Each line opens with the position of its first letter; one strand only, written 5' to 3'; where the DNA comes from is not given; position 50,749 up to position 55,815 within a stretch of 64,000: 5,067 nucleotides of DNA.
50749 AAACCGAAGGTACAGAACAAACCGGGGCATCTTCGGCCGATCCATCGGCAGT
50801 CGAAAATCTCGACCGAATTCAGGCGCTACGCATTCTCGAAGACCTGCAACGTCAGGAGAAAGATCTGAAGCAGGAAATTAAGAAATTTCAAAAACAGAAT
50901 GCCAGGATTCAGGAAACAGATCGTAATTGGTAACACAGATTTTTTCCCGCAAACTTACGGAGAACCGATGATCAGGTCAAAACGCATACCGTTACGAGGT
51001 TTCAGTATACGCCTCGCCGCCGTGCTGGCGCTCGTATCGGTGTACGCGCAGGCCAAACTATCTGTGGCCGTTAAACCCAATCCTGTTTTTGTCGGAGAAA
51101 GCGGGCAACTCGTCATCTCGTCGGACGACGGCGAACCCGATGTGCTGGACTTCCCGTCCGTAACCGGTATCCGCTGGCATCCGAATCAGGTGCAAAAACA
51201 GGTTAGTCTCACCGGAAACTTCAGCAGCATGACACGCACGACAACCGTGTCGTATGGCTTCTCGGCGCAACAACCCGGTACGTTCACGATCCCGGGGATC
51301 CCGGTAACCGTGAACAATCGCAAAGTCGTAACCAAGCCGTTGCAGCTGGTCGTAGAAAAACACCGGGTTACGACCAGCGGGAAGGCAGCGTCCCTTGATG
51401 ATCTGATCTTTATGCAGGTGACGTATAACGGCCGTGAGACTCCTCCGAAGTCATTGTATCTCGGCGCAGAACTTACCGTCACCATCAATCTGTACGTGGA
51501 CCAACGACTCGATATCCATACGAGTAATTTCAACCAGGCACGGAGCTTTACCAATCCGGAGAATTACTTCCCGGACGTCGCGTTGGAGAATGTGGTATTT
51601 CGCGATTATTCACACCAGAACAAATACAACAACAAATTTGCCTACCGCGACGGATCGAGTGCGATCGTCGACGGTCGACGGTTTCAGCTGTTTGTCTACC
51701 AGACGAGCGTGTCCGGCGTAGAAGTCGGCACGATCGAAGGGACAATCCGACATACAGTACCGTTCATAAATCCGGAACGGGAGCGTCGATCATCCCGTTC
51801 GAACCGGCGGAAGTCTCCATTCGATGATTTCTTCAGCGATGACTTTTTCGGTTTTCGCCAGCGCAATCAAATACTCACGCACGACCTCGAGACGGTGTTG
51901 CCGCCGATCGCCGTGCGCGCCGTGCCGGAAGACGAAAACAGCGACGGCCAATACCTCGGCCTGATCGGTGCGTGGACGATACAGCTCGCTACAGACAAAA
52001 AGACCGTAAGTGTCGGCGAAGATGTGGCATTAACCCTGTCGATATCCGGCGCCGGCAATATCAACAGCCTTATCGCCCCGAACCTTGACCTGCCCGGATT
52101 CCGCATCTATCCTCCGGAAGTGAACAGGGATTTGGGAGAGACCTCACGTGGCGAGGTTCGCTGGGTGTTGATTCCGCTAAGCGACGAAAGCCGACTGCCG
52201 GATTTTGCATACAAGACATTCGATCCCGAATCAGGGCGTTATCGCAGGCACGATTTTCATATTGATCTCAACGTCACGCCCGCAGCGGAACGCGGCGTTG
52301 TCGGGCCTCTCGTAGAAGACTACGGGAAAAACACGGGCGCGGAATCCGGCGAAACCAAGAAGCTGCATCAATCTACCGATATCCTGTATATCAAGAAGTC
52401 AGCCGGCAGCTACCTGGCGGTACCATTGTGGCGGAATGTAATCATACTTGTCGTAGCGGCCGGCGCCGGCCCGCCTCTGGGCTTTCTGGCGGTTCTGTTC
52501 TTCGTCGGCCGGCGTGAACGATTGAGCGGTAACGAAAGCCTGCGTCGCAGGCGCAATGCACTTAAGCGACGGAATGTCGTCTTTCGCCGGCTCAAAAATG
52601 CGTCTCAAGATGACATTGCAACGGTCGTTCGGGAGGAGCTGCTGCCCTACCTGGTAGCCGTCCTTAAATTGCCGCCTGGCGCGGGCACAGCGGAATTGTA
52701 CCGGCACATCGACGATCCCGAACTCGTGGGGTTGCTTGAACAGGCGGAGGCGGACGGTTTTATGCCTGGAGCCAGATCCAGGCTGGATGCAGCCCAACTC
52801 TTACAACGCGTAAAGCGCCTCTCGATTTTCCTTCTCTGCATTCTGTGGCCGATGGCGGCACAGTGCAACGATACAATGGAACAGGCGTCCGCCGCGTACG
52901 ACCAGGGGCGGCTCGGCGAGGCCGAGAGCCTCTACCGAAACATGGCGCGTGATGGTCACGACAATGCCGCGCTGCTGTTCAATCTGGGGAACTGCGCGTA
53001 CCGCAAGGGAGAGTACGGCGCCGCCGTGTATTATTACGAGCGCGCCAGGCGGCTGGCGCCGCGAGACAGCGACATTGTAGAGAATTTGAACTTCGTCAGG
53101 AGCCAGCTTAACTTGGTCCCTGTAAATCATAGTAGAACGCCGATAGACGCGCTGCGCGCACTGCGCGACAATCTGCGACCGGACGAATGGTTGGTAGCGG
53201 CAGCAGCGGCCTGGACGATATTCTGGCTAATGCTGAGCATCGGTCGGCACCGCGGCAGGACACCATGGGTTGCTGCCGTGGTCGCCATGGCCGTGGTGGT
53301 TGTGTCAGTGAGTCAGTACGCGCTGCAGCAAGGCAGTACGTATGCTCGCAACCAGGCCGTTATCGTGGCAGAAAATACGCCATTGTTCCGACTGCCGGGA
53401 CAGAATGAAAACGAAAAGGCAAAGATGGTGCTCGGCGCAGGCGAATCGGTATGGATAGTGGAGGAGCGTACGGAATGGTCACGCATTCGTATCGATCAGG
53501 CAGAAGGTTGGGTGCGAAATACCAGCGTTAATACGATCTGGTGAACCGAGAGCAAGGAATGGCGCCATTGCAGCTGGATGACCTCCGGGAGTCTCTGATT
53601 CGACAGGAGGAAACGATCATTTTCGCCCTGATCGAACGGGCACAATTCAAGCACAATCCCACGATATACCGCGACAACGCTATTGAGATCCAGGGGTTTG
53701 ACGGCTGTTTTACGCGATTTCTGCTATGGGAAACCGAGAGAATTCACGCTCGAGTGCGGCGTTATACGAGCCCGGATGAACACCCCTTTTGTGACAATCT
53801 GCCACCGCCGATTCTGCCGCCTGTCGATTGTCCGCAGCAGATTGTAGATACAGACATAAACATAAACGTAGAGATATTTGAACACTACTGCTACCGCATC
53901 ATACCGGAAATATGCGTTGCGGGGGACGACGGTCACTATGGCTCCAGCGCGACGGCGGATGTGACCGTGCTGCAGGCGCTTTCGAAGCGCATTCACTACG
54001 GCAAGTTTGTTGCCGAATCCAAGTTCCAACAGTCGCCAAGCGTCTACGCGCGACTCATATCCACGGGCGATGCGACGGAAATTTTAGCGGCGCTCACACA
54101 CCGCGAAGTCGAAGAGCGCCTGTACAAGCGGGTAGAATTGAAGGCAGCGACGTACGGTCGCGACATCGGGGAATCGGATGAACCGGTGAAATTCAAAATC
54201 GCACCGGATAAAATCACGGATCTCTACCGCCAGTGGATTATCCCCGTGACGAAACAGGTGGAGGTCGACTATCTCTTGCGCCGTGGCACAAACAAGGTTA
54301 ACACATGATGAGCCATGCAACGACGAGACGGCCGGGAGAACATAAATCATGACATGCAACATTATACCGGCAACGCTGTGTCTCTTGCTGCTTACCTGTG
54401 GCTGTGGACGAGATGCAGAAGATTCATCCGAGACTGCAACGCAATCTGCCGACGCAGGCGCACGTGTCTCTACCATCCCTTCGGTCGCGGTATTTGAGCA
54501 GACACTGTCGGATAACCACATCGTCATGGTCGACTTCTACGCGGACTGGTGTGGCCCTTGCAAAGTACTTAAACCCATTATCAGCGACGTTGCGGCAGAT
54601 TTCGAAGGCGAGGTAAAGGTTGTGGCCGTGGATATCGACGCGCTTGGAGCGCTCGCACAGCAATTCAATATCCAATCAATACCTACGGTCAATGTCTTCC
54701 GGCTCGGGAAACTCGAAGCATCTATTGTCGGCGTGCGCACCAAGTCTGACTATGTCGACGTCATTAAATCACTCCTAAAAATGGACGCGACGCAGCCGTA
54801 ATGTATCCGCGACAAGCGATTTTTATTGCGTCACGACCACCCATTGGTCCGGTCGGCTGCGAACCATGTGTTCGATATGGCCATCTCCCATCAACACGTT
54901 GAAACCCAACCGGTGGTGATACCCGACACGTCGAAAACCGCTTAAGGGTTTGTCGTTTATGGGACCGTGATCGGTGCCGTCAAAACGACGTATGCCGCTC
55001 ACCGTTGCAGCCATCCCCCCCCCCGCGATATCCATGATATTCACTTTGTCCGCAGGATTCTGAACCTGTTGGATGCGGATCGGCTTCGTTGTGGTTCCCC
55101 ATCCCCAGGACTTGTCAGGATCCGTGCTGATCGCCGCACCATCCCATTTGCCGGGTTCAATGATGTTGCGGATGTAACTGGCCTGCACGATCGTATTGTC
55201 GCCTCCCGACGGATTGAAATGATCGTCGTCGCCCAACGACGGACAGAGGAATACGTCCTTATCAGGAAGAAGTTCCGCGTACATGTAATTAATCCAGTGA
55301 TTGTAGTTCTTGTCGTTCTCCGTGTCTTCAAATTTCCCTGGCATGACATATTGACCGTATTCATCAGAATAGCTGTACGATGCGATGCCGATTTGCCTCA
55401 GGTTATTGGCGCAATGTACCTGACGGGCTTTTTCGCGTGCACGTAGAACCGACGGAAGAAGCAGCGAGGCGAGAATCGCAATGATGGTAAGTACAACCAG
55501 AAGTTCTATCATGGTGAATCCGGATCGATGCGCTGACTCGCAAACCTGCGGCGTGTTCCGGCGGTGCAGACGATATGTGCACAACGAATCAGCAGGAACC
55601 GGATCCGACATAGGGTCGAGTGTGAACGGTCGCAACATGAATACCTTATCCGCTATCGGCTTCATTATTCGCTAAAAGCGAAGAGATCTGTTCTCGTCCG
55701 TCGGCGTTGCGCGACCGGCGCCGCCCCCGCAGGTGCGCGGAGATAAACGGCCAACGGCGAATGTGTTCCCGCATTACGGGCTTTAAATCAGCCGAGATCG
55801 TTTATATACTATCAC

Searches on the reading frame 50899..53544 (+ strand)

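Call 37: search_protein_families(library=pfam, proteins=[window:50899-53544:+], max_evalue=0.0001)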
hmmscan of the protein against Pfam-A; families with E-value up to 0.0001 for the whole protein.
window:50899-53544:+ (881 aa): 4 families
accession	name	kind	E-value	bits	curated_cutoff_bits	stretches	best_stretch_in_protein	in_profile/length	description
PF13584.12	BatD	-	2.9e-16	60.3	24.1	1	57-152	2-92/92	BatD DUF11 like domain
PF13432.12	TPR_16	-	5.1e-09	36.8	32.7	1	661-723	2-64/65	Tetratricopeptide repeat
PF07719.23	TPR_2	-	1.1e-06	28.8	27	1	690-723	1-34/34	Tetratricopeptide repeat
PF00515.34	TPR_1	-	2e-05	24.6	27.8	1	690-722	1-33/34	Tetratricopeptide repeat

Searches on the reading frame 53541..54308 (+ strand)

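Call 37: search_protein_families(library=pfam, proteins=[window:53541-54308:+], max_evalue=0.0001)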
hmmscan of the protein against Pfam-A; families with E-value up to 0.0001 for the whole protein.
window:53541-54308:+ (255 aa): 1 family
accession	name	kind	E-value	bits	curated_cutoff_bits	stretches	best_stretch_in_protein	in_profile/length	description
PF01817.26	CM_2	-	3.5e-08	34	27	1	135-241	4-79/80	Chorismate mutase type II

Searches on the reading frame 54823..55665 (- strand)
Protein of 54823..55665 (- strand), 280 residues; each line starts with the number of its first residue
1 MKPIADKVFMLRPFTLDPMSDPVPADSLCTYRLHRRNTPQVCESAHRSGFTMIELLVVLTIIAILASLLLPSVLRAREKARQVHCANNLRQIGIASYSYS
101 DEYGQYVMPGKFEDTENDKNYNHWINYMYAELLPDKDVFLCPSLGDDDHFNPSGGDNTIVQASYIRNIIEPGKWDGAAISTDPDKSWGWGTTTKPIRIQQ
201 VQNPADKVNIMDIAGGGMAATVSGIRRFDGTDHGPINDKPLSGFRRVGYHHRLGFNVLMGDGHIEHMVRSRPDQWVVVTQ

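Call 37: search_protein_families(library=pfam, proteins=[window:54823-55665:-], max_evalue=0.0001)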
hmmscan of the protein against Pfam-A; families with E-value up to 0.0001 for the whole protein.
window:54823-55665:- (280 aa): 2 families
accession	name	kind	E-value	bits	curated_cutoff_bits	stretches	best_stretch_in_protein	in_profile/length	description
PF07596.16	SBP_bac_10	-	1e-11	45.9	23.3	1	76-129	3-54/268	Protein of unknown function (DUF1559)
PF07963.17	N_methyl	-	1.8e-07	30.8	21.2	1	46-69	3-26/27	Prokaryotic N-terminal methylation motif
